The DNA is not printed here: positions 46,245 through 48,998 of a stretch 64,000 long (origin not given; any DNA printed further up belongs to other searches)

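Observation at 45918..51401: Candidate undescribed surface-fibre or amyloid-like module: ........-repeat secreted protein, Big2/gluzincin lipoprotein, putative 817-aa OM barrel and a small lipoprotein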

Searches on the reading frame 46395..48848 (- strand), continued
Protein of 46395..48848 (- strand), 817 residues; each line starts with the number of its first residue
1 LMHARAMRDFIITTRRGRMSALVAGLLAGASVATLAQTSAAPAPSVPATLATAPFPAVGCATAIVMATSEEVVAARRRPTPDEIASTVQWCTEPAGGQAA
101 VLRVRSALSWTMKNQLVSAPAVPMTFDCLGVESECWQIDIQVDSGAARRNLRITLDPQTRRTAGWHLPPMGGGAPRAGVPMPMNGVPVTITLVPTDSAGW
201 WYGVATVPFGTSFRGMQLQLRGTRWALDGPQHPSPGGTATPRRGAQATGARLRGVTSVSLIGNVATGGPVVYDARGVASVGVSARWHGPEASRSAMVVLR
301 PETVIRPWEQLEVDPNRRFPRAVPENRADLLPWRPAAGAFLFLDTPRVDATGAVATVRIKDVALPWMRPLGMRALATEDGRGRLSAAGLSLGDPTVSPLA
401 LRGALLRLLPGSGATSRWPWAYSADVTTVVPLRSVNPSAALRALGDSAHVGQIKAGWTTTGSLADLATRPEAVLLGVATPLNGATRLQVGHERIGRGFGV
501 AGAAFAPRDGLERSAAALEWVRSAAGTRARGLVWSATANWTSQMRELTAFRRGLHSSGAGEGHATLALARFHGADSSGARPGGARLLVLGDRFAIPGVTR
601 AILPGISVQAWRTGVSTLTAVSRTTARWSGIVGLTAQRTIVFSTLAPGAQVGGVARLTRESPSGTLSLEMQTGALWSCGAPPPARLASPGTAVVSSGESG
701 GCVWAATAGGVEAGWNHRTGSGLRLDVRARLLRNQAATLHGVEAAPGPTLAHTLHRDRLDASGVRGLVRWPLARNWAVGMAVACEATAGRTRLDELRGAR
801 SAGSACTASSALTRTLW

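Call 87: list_cluster_members(proteins=[P0104, P0105, P0106, P0107, P0108, P0109])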
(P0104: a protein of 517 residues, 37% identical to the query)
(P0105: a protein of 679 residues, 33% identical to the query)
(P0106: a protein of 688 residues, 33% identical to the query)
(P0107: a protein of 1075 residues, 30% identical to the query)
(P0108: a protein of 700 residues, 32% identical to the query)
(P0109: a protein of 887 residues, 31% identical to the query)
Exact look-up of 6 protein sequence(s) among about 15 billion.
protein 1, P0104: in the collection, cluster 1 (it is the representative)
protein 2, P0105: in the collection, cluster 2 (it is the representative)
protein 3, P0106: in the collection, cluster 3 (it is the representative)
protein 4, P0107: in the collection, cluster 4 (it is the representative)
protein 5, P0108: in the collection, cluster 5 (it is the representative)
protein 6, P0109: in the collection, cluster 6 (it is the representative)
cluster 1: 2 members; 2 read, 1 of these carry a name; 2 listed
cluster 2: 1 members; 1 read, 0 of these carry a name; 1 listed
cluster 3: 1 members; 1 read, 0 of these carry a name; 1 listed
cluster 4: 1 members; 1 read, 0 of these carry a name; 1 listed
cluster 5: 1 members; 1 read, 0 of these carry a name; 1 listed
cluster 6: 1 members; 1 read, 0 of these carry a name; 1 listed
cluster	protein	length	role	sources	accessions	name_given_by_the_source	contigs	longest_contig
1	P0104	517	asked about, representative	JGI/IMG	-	hypothetical protein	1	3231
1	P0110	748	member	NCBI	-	-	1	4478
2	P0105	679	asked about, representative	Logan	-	-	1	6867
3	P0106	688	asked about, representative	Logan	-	-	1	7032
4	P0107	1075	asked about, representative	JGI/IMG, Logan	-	-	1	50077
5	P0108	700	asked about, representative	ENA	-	-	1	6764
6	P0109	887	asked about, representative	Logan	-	-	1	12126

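Call 88: find_encoding_contigs(protein=P0110, flank=10000, max_places=2)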
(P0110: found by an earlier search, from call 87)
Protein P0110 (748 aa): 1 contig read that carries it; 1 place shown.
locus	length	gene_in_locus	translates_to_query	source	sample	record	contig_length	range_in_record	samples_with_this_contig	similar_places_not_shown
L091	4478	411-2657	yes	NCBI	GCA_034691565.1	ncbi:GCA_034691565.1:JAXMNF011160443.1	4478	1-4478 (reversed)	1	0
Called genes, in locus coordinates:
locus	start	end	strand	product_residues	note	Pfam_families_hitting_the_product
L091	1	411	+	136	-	?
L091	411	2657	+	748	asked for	-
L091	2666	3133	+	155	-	-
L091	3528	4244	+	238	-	PF07589:PEP_exosort_dom (weak)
